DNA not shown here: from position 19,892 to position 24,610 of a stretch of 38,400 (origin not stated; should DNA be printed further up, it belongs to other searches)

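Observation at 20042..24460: Giant SNF2 ATPase with an uncharacterised ~900-aa N-terminal extension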

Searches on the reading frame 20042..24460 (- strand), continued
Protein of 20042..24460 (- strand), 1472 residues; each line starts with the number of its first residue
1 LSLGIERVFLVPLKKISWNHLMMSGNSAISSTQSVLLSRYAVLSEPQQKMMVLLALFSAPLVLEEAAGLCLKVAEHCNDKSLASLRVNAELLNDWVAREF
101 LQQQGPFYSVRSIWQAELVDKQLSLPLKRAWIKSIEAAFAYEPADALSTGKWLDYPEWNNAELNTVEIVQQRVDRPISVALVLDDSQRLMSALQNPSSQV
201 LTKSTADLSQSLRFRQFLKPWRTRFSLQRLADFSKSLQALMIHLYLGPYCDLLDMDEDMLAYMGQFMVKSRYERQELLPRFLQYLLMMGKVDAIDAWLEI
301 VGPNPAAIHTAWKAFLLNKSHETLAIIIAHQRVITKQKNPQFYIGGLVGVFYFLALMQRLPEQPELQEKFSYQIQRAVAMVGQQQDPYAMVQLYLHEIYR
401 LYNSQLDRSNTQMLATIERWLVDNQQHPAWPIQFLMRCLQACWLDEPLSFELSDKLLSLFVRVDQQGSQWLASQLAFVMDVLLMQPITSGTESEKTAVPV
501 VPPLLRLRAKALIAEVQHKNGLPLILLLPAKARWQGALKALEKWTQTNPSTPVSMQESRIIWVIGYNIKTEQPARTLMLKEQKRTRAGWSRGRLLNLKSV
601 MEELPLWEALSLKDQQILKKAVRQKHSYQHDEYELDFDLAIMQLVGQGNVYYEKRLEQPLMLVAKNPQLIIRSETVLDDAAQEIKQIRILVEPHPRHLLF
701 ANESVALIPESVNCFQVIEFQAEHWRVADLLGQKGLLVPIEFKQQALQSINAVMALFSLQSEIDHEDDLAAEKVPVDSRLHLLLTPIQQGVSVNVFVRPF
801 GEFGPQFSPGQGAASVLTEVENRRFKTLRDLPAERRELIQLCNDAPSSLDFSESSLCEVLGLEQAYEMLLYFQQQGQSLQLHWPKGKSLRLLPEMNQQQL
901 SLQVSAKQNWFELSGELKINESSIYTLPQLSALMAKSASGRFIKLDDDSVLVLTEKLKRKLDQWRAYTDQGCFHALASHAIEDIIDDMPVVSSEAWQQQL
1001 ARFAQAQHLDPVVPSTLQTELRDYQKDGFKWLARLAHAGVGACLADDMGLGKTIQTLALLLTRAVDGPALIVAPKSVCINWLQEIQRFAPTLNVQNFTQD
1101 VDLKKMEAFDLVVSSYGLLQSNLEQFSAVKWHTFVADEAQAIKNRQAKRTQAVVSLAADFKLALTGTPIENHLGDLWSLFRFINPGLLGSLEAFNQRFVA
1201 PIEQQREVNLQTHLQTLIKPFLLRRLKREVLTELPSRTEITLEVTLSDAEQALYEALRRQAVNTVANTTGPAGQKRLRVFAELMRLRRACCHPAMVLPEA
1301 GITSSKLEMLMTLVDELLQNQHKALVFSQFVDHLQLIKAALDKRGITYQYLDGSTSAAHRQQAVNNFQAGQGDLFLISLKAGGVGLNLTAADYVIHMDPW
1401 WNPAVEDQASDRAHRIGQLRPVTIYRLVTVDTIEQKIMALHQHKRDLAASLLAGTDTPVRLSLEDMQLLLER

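Call 10: find_related_loci(query=window:20042-24397:-, collection=genome_contigs, flank=10000)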
Query window:20042-24397:- (1451 aa) in genome_contigs; peptide patterns used: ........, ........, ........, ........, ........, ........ (x = any residue, [..] = any of these).
600 stretches matched a pattern (row limit reached: there are more); 586 encode a relative of the query (tblastn E <= 1e-3); the best 80 are kept; 80 distinct loci.
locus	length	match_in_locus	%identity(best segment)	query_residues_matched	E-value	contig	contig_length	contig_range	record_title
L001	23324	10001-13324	43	308-1450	0e+0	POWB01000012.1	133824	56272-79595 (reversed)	MAG: Halochromatium sp. isolate A10 NODE_12_length_133824_cov_11.420454, whole genome shotgun sequence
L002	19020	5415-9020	41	212-1450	0e+0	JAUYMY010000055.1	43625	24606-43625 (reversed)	MAG: Methylobacter sp. isolate C3_concoct.bin.75 C3_k141_119745, whole genome shotgun sequence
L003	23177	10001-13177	45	354-1449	0e+0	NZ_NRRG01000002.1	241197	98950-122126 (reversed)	Thiocystis violacea strain DSM 207 scaffold0002, whole genome shotgun sequence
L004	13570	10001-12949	46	444-1450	0e+0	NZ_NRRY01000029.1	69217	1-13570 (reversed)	Lamprobacter modestohalophilus strain DSM 25653 scaffold0029, whole genome shotgun sequence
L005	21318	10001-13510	41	244-1450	0e+0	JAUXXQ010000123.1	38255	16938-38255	MAG: Methylobacter sp. isolate C17_concoct.bin.6 C17_k141_51560, whole genome shotgun sequence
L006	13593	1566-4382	48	503-1450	0e+0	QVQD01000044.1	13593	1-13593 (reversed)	MAG: Methylococcales bacterium isolate AMbin126 contig08652, whole genome shotgun sequence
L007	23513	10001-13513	41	244-1449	0e+0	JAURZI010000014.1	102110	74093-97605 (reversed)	MAG: Methylovulum sp. isolate E6_concoct.bin.140_sub E6_k141_215441, whole genome shotgun sequence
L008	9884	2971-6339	42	294-1450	0e+0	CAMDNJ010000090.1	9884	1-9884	MAG: Crenothrix polyspora isolate TH-08apr19-159 genome assembly, contig: TH-08apr19-C17971, whole genome shotgun sequen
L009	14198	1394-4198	47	506-1449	0e+0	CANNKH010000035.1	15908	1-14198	MAG: Methylococcaceae bacterium isolate ZH-Oct18-76 genome assembly, contig: ZH-Oct18-C3105, whole genome shotgun sequen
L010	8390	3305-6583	41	307-1449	0e+0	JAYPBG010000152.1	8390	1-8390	MAG: Gammaproteobacteria bacterium isolate 139582_S183_metabat_bins_2.tsv.046_sub NODE_7578_length_8390_cov_3.468626, wh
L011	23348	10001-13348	41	290-1445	0e+0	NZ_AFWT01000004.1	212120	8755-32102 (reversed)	Thiorhodococcus drewsii AZ1 ctg207, whole genome shotgun sequence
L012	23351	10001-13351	41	290-1445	0e+0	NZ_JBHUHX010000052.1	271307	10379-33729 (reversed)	Thiorhodococcus fuscus strain KCTC 5701 platanus_K_17_124_52, whole genome shotgun sequence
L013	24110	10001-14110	36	16-1450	0e+0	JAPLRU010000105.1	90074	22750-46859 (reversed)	MAG: Methylobacter sp. isolate LacPavin_0419_WC53_MAG_49_11 LacPavin_0419_WC53_scaffold_276615, whole genome shotgun seq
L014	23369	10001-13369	41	293-1449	0e+0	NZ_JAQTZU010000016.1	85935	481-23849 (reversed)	MAG: Methylovulum sp. isolate STC_68 NODE_601_length_85935_cov_6.085412_Sandtown_C, whole genome shotgun sequence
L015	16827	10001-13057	45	401-1449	0e+0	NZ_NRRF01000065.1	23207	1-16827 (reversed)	Thiocystis violacea strain DSM 208 scaffold0065, whole genome shotgun sequence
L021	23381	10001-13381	42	310-1450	0e+0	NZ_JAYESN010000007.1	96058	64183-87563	MAG: Lamprobacter sp. isolate SM2E assembly_contig_7, whole genome shotgun sequence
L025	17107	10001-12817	47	513-1450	0e+0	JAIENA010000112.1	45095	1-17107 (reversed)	MAG: Burkholderiaceae bacterium isolate co.spades.DASTOOL.1kb_009 c_000000442471, whole genome shotgun sequence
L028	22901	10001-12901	45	510-1450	0e+0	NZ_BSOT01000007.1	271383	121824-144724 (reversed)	Agaribacter marinus strain NBRC 110023 sequence07, whole genome shotgun sequence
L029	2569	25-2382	51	680-1450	0e+0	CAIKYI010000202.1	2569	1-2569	MAG: uncultured Methylobacter sp. isolate KTt_bin-1808 genome assembly, contig: bin-1808:202/805, whole genome shotgun s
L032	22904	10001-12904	46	501-1450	0e+0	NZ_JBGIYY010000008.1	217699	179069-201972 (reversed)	Glaciecola sp. SC05 scaffold8, whole genome shotgun sequence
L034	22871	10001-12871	46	496-1450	0e+0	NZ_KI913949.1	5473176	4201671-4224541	Leptolyngbya sp. PCC 6406 LEP6406DRAFT_scaffold1.1, whole genome shotgun sequence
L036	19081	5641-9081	40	294-1450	0e+0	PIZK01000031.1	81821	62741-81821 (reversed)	Alteromonadales bacterium alter-6D02 10_S10_L001_R1_001__paired__contig_31, whole genome shotgun sequence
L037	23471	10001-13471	40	256-1450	0e+0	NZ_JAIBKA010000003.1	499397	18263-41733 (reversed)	Desulfoferrobacter suflitae strain DRH4 contig_3, whole genome shotgun sequence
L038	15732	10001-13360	41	290-1450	0e+0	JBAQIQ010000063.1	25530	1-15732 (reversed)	MAG: Candidatus Competibacteraceae bacterium isolate MFD10520_ilm_asm_bin29 k127_120031, whole genome shotgun sequence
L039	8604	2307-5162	45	498-1450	0e+0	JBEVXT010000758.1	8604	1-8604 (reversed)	MAG: Sedimenticola sp. isolate 1_1 TCF1 c_000000000532, whole genome shotgun sequence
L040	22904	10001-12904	45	494-1450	0e+0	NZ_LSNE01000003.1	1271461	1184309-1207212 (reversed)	Paraglaciecola hydrolytica strain S66 Contig11, whole genome shotgun sequence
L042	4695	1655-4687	43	413-1451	0e+0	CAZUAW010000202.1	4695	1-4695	MAG TPA_asm: uncultured Thiotrichales bacterium isolate SRP345593_co1_92 genome assembly, contig: NODE_11210_length_4695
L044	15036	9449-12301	45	519-1450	0e+0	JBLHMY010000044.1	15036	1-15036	MAG: Glaciecola sp. isolate 3300057242_107 Ga0535639_0004380, whole genome shotgun sequence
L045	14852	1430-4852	41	287-1443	0e+0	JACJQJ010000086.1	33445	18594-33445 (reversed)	Nostoc linckia FACHB-104 contig86, whole genome shotgun sequence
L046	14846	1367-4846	40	265-1450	0e+0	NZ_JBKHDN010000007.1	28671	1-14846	MAG: Halochromatium sp. isolate D1M04_13 NODE_482_length_28671_cov_18.372030, whole genome shotgun sequence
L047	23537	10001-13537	40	231-1450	0e+0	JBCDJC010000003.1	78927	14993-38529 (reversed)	MAG: Cyanobacteria bacterium P01_H01_bin.26 k141_286298_length_78927_cov_120.1029, whole genome shotgun sequence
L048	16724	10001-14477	41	260-1450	0e+0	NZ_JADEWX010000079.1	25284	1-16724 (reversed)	Nodosilinea sp. LEGE 07088 NODE_155_length_25284_cov_37.1056, whole genome shotgun sequence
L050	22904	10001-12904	45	501-1450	0e+0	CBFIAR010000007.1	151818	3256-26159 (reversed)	MAG: Glaciecola sp. isolate Co_bin_590_strict genome assembly, contig: Co_bin_590_strict_c7, whole genome shotgun sequen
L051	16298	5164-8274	43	392-1450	0e+0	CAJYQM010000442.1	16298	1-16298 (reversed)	MAG: uncultured Massilia sp. isolate SP415_1_metabat2_genome_mining.22 genome assembly, contig: k127_241256, whole genom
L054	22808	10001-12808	45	513-1450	0e+0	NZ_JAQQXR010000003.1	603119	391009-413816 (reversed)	Janthinobacterium fluminis strain hw3 contig3, whole genome shotgun sequence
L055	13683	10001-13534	40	231-1450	0e+0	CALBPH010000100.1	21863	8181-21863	MAG TPA_asm: uncultured Leptolyngbya sp. isolate SRR3401488_bin.76_CONCOCT_v1.1_MAG genome assembly, contig: ERZ1740052.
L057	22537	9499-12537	44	415-1450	0e+0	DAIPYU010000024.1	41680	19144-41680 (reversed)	MAG TPA_asm: Nodosilinea sp. CTOTU7353 NODE_917_length_41680_cov_30.816480, whole genome shotgun sequence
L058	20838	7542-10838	42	311-1450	0e+0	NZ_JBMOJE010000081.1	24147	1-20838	MAG: Propionivibrio sp. isolate Deming_bin.52 contig4946, whole genome shotgun sequence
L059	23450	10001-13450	40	262-1450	0e+0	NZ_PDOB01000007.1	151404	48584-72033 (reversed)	Massilia psychrophila strain JCM 30813 ZB100006, whole genome shotgun sequence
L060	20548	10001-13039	44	410-1450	0e+0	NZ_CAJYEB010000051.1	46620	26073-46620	MAG: uncultured Massilia sp. isolate S1C125195_SP226, whole genome shotgun sequence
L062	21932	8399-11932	40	231-1450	0e+0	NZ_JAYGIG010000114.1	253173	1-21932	Leptothoe sp. PORK10 BA2 NODE_1_length_253173_cov_31.436537, whole genome shotgun sequence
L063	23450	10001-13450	39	262-1450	0e+0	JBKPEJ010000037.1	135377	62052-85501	MAG: Pseudomonadota bacterium isolate GB_EKS_MAG_00001 GB_EKS_000001841783, whole genome shotgun sequence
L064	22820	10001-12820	45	513-1450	0e+0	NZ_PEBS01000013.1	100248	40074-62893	Janthinobacterium sp. ROICE36 NODE_13_length_100248_cov_78.5609, whole genome shotgun sequence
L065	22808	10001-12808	46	513-1450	0e+0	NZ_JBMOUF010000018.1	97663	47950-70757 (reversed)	Janthinobacterium sp. Mn2066 NODE_18_length_97663_cov_95.620048, whole genome shotgun sequence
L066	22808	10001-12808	46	513-1450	0e+0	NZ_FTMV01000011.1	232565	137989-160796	Janthinobacterium sp. TND4EL3, whole genome shotgun sequence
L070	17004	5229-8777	38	232-1450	0e+0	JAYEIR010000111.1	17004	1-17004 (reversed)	MAG: Thermodesulfobacteriota bacterium isolate MAG186 MAG186_111, whole genome shotgun sequence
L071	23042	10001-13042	43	414-1450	0e+0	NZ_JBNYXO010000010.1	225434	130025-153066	Janthinobacterium sp. RB2P8 NODE_10_length_225434_cov_62.225611, whole genome shotgun sequence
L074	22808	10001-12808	45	513-1450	0e+0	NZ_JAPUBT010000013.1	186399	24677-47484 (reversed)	Janthinobacterium sp. SUN073 contig13, whole genome shotgun sequence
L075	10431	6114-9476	40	290-1450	0e+0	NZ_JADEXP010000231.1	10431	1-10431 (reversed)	Leptolyngbya cf. ectocarpi LEGE 11479 NODE_368_length_10431_cov_3.45332_(reversed), whole genome shotgun sequence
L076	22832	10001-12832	45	492-1450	0e+0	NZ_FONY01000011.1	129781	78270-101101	Thermoflexibacter ruber strain GEY, DSM 9560, whole genome shotgun sequence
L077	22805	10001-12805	47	513-1450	0e+0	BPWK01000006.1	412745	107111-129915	Duganella rhizosphaerae R64 DNA, sequence006, whole genome shotgun sequence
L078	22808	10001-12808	46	513-1450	0e+0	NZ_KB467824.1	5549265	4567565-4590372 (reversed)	Janthinobacterium sp. CG3 JANGC3DRAFT_scaffold1.1, whole genome shotgun sequence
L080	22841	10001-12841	45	502-1450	0e+0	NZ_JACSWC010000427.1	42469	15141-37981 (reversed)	Halomicronema sp. CCY15110 CCY15110_427, whole genome shotgun sequence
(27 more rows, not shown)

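Call 13: find_encoding_contigs(protein=P0004, flank=8000, max_places=3)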
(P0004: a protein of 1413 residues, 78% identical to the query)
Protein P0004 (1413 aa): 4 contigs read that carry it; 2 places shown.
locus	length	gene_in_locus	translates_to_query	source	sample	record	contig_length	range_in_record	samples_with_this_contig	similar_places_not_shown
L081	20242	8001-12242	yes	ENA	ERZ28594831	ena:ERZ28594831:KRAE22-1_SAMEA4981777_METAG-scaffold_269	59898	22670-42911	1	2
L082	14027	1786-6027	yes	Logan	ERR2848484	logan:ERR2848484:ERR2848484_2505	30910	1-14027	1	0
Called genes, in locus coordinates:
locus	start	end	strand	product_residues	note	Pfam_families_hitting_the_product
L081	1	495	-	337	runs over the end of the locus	PF13531:SBP_bac_11, PF01547:SBP_bac_1, PF13416:SBP_bac_8, PF13343:SBP_bac_6 (weak)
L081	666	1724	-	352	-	PF13609:Porin_4, PF00267:Porin_1 (weak)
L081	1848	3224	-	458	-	PF01406:tRNA-synt_1e, PF01921:tRNA-synt_1f (faint), PF00133:tRNA-synt_1 (weak), PF09334:tRNA-synt_1g (weak), PF09190:DALR_2 (faint)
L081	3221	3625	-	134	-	PF01502:PRA-CH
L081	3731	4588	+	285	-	PF03372:Exo_endo_phos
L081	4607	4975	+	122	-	-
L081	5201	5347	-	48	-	-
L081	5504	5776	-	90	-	PF05016:ParE_toxin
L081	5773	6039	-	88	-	PF27535:RelB3_C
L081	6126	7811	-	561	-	PF01946:Thi4 (weak), PF00890:FAD_binding_2 (faint), PF01266:DAO (faint), PF01494:FAD_binding_3 (faint), PF07992:Pyr_redox_2 (weak), PF13450:NAD_binding_8 (weak), PF21162:ETFQO_UQ-bd, PF05187:Fer4_ETF_QO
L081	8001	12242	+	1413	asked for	PF00176:SNF2-rel_dom, PF00271:Helicase_C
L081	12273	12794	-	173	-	-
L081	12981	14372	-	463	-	PF06097:DUF945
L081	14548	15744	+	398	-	PF01053:Cys_Met_Meta_PP, PF00155:Aminotran_1_2 (weak), PF00266:Aminotran_5 (faint)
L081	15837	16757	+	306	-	PF20030:bpMoxR (weak), PF05496:RuvB_N (faint), PF00004:AAA (weak), PF07726:AAA_3, PF07728:AAA_5, PF17863:AAA_lid_2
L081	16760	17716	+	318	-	-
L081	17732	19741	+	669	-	PF11992:TgpA_N, PF01841:Transglut_core, PF13559:DUF4129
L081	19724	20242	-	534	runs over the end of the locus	PF00342:PGI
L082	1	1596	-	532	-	?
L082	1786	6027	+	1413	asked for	PF00176:SNF2-rel_dom, PF00271:Helicase_C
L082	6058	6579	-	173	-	-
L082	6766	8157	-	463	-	PF06097:DUF945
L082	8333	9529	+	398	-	PF01053:Cys_Met_Meta_PP, PF00155:Aminotran_1_2 (weak), PF00266:Aminotran_5 (faint)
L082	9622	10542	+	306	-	PF20030:bpMoxR (weak), PF05496:RuvB_N (faint), PF00004:AAA (weak), PF07726:AAA_3, PF07728:AAA_5, PF17863:AAA_lid_2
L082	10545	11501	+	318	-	-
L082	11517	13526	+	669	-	PF11992:TgpA_N, PF01841:Transglut_core, PF13559:DUF4129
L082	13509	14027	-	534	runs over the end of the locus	PF00342:PGI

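Call 14: find_encoding_contigs(protein=P0005, flank=8000, max_places=3)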
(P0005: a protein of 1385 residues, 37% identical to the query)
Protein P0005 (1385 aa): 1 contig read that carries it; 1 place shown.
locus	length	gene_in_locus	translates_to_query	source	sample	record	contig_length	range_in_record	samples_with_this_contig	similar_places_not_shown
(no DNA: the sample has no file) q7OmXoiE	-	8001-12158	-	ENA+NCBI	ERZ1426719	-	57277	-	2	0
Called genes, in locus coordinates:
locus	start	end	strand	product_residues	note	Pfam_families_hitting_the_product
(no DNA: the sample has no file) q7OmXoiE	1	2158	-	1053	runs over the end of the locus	PF00873:ACR_tran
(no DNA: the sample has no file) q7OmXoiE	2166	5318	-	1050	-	PF00873:ACR_tran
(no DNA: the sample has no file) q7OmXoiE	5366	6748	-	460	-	PF25917:BSH_RND, PF25876:HH_MFP_RND, PF25944:Beta-barrel_RND, PF25967:RND-MFP_C, PF25989:YknX_C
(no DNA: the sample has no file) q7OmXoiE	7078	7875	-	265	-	PF00005:ABC_tran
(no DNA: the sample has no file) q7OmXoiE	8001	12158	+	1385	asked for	PF00176:SNF2-rel_dom, PF00271:Helicase_C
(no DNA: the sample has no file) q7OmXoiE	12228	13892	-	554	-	PF00005:ABC_tran, PF02463:SMC_N (faint), PF13304:AAA_21 (faint), PF13555:AAA_29 (faint), PF12848:ABC_tran_Xtn, PF00005:ABC_tran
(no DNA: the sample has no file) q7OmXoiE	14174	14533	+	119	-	-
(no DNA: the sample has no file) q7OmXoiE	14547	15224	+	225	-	PF05433:Rick_17kDa_Anti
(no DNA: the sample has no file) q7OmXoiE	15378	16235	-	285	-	PF00174:Oxidored_molyb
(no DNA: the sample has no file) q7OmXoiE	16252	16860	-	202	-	PF01292:Ni_hydr_CYTB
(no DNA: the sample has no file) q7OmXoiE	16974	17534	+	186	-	PF04542:Sigma70_r2, PF08281:Sigma70_r4_2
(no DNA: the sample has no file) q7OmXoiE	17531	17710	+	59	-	-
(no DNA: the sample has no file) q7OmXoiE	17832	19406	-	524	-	PF16868:NMT1_3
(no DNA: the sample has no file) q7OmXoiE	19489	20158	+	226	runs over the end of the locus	PF00484:Pro_CA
